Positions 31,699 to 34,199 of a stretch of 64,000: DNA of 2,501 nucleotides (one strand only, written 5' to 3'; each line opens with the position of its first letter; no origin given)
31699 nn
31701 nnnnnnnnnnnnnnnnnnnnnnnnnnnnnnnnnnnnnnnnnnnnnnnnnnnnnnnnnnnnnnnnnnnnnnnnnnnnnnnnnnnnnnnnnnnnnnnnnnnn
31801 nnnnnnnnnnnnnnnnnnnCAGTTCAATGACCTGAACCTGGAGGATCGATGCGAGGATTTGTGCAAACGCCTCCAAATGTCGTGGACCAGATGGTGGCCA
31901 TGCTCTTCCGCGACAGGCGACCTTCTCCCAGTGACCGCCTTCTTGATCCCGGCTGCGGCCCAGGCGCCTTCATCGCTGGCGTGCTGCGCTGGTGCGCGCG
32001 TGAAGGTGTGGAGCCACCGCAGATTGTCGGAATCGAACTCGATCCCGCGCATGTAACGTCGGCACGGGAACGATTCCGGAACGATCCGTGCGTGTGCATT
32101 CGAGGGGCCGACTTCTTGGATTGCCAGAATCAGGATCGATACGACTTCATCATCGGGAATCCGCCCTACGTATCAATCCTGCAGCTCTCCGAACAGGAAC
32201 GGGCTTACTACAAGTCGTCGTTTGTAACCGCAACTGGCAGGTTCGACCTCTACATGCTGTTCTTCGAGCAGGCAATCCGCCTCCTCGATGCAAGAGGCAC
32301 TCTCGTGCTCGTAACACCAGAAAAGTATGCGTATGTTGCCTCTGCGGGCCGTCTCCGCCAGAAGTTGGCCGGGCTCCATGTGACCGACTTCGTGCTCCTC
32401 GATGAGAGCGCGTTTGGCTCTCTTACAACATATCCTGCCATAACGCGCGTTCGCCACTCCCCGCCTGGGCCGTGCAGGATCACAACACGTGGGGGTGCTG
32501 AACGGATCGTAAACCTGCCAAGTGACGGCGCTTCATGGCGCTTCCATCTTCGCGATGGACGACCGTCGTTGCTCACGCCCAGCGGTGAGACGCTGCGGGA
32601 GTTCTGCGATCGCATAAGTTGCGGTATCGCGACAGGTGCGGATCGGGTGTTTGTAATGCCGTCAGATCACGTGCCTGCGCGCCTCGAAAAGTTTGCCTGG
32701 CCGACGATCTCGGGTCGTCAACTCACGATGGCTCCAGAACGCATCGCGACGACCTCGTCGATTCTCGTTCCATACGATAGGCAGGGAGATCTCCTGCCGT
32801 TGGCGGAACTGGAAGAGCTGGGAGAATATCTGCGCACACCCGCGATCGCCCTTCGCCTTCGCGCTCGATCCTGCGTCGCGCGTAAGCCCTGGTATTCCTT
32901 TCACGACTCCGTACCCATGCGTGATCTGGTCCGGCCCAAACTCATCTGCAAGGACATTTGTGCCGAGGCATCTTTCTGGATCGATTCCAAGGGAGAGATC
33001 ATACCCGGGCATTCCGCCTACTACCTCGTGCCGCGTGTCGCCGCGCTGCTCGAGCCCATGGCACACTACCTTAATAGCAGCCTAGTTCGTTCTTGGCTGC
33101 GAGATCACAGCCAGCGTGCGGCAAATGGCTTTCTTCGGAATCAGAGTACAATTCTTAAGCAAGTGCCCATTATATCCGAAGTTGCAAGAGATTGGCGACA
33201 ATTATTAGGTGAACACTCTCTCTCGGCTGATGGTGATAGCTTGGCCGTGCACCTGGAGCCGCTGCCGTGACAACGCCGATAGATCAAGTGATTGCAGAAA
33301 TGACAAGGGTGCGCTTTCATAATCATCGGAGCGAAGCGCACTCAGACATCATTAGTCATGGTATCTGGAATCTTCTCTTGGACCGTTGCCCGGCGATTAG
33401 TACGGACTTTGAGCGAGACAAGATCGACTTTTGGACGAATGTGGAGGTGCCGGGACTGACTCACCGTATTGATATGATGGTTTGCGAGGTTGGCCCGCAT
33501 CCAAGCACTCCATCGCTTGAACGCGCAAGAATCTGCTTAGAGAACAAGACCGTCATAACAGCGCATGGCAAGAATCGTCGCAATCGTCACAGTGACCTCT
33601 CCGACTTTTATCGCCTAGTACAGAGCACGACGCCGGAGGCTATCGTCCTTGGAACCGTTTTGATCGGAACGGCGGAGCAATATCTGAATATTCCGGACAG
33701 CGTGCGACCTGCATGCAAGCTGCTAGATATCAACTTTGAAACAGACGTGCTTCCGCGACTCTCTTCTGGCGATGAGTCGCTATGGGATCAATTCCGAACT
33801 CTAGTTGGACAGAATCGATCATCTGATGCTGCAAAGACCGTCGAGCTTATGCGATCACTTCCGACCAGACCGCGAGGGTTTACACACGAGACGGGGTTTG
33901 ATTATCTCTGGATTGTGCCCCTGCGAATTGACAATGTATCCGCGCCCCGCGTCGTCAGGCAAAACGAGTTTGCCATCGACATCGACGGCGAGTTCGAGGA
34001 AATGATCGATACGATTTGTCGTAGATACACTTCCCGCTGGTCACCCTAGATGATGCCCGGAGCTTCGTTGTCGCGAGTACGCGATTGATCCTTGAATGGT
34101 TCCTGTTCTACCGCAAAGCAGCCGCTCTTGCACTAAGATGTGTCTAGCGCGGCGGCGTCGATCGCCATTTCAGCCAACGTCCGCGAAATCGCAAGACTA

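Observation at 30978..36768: Lower-GC defence/TA islet inserted after the topoisomerase genes: HigBA, orphan HicB-like, R-M pair, orphan AbiEi, AadA-like NTase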

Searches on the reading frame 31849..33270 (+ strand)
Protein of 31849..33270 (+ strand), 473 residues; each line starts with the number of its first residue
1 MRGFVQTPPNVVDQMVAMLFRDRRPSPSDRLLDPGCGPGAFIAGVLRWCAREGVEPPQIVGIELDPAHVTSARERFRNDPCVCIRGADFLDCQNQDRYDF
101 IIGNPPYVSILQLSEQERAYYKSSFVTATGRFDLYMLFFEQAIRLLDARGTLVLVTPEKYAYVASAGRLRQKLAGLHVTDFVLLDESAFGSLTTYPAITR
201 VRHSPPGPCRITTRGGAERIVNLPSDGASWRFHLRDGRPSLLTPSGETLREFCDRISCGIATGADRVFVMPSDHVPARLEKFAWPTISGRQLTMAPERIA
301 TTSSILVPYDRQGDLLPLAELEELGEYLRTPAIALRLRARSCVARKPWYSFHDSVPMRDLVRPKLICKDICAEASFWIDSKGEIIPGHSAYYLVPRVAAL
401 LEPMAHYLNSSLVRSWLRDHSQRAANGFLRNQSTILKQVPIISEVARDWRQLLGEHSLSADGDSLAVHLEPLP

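Call 3: search_protein_families(library=pfam, proteins=[window:31849-33270:+], max_evalue=0.01)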
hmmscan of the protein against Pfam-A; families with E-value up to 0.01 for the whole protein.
window:31849-33270:+ (473 aa): 11 families
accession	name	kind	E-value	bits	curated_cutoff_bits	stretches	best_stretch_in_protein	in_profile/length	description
PF07669.17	Eco57I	-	3.1e-19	70.1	25.3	1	88-172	64-152/171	Eco57I restriction-modification methylase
PF05175.20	MTS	-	2.3e-06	27.8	23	1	15-111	19-112/170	Methyltransferase small domain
PF01170.24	UPF0020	-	6.7e-06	26.4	22.3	1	25-123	26-147/197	RMKL-like, methyltransferase domain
PF13649.12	Methyltransf_25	-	9e-05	23.5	27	1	32-104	2-71/97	Methyltransferase domain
PF02384.22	N6_Mtase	-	9.5e-05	22.3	20.4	1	3-163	26-190/311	N-6 DNA Methylase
PF13847.12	Methyltransf_31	-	0.00016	21.8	27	1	28-158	4-113/145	Methyltransferase domain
PF12950.13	TaqI_C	-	0.00024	21.8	26.5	1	346-441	34-118/118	TaqI-like C-terminal specificity domain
PF13489.12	Methyltransf_23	-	0.00041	20.5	27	1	26-104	21-88/164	Methyltransferase domain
PF01728.25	FtsJ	-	0.0038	17.6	24.1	1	27-154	21-137/181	FtsJ-like methyltransferase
PF08241.18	Methyltransf_11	-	0.0057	17.7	21.2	0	32-101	1-64/95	Methyltransferase domain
PF20473.4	MmeI_Mtase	-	0.0096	15.6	27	0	95-147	133-188/259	MmeI, DNA-methyltransferase domain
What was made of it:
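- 31849..33270 (+): Gamma-class N6-adenine DNA methyltransferase (473 aa) of the acquired R-M cassette. Eco57I PF07669 E 3e-19, TaqI_C weak (call 3).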

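Call 4: search_protein_families(library=padloc, proteins=[window:31849-33270:+], max_evalue=0.01)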
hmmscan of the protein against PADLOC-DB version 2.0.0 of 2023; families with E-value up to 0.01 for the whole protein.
window:31849-33270:+ (473 aa): 54 families (the best 25 are shown)
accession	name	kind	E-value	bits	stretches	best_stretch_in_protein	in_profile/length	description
PDLC03313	MTase_II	-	9.4e-39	131.3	2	84-214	131-265/563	Type II methyltransferase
PDLC03335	MTase_II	-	2.2e-24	84.1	1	3-201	80-302/607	Type II methyltransferase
PDLC03293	MTase_II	-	1.2e-21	75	1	3-207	17-212/427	Type II methyltransferase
PDLC03226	MTase_II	-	6.9e-21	72.5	2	28-175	44-205/579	Type II methyltransferase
PDLC04134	mad2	-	2.7e-20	70.6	1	3-190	271-431/492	mads_2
PDLC03248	MTase_II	-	1.4e-18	64.9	1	4-174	9-165/521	Type II methyltransferase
PDLC03267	MTase_II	-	4.1e-16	57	1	1-173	12-186/539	Type II methyltransferase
PDLC03604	REase_MTase_IIG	-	1.1e-15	54.8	1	88-177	525-619/1011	Type IIG restriction enzyme-methyltransferase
PDLC03301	MTase_II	-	1.5e-15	54.8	1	2-189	74-263/604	Type II methyltransferase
PDLC03258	MTase_II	-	1.5e-14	51.9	1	7-213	27-211/366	Type II methyltransferase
PDLC03601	REase_MTase_IIG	-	8.5e-14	48.3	1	94-174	670-750/1110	Type IIG restriction enzyme-methyltransferase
PDLC03719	oMTase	-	6.9e-13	46.3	1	5-205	28-214/387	orphan methyltransferase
PDLC03338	MTase_II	-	8e-13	45.9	1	29-160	156-304/604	Type II methyltransferase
PDLC03282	MTase_II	-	7.4e-12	43.2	1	3-173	14-154/386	Type II methyltransferase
PDLC03315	MTase_II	-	1.2e-11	42.2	1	94-201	130-238/502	Type II methyltransferase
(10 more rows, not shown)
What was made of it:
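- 31849..33270 (+): PADLOC MTase_II E 9e-39 (call 4).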

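Call 5: search_protein_families(library=ncbifam, proteins=[window:31849-33270:+], max_evalue=0.01)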
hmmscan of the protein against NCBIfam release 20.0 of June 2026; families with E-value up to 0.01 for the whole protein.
window:31849-33270:+ (473 aa): 16 families
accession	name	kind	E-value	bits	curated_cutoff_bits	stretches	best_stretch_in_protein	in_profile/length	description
NF033452.1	BREX_1_MTaseX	exception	2.9e-09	35.3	500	1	95-193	505-602/1210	BREX-1 system adenine-specific DNA-methyltransferase PglX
NF033455.1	BREX_6_MTaseX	exception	1.8e-08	32.4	900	1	86-189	543-643/1319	BREX-6 system adenine-specific DNA-methyltransferase PglX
NF033451.1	BREX_2_MTaseX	equivalog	7.1e-08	30.6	400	1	247-428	552-740/1185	BREX-2 system adenine-specific DNA-methyltransferase PglX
TIGR03534.1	RF_mod_PrmC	equivalog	1.9e-07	30.8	199.1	1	13-154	78-217/253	peptide chain release factor N(5)-glutamine methyltransferase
NF047738.1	antiphage_MADS2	equivalog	2.6e-06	26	720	1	2-89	310-393/654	methylation-associated defense system DNA methyltransferase MAD2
NF047853.1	tRm6a37MtseTrmN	equivalog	0.00045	20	350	1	29-161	45-173/244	tRNA(1)(Val) (adenine(37)-N(6))-methyltransferase TrmN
TIGR03533.1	L3_gln_methyl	equivalog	0.00069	19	229.7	1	81-154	173-249/284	50S ribosomal protein L3 N(5)-glutamine methyltransferase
NF000337.1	erm_SHROVE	exception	0.00087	18.7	320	1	17-108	18-102/248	ErmE/ErmH/ErmO/ErmR family 23S rRNA (adenine(2058)-N(6))-methyltransferase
NF011527.0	PRK14968.1-1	equivalog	0.0011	18.7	242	1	26-151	33-146/192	putative methyltransferase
NF011530.0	PRK14968.1-4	equivalog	0.0012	18.3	243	1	26-153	38-154/202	putative methyltransferase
TIGR02987.1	met_A_Alw26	exception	0.002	17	353.5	0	7-111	8-126/523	Alw26I/Eco31I/Esp3I family type II restriction adenine-specific DNA-methyltransferase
NF040703.1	cyclopro_CfaB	exception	0.0023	16.8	650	1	16-102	148-231/393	C17 cyclopropane fatty acid synthase CfaB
NF040721.1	Trm14_Arch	equivalog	0.0031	16.7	280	0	58-161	246-339/370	tRNA (guanine(6)-N2)-methyltransferase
NF000499.2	Erm23S_rRNA_broad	equivalog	0.0034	16.8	212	1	16-108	12-97/244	23S ribosomal RNA methyltransferase Erm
NF011529.0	PRK14968.1-3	equivalog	0.0043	16.5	162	1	28-155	35-155/198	putative methyltransferase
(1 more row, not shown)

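Call 16: search_solved_structures(query=window:31849-33267:+, max_evalue=0.001)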
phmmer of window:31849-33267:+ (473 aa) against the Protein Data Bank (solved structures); distinct sequences matched with E-value up to 0.001: 7.
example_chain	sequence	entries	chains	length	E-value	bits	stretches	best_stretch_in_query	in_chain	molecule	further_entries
7qw5_A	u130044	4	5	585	5e-15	58.3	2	28-198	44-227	Modification methylase BseCI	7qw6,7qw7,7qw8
1aqj_A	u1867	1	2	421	5.5e-15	58.2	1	3-185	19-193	ADENINE-N6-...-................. TAQI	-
1aqi_A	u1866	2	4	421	5.6e-15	58.2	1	3-185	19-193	ADENINE-N6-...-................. TAQI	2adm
2ibs_A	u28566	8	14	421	6.4e-15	58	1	3-185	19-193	Modification methylase TaqI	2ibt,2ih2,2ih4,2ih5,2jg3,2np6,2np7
1g38_A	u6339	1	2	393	2.4e-14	56.1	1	5-185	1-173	MODIFICATION METHYLASE TAQI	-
8cxz_A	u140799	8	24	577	9.3e-07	31.1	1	88-173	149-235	Site-specific DNA-methyltransferase (adenine-specific)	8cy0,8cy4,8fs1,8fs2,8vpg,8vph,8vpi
7lni_A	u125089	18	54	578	9.3e-07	31.1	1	88-173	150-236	Site-specific DNA-methyltransferase (adenine-specific)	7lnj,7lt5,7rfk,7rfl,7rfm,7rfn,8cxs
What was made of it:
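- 31849..33270 (+): Best PDB sequence matches M.BseCI and M.TaqI, E 5e-15, catalytic domain only (call 16).
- On Type II R-M system: M.TaqI/M.BseCI E 5e-15 (call 16).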

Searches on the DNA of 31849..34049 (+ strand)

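Call 51: search_dna_similar(query=window:31849-34049:+, collection=plasmids, mode=distant, max_rows=10)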
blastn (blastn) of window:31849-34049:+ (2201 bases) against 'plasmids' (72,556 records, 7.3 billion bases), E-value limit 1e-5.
No match.
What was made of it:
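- Tried and rejected: Plasmid and phage collections: no DNA match in plasmids (call 51).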
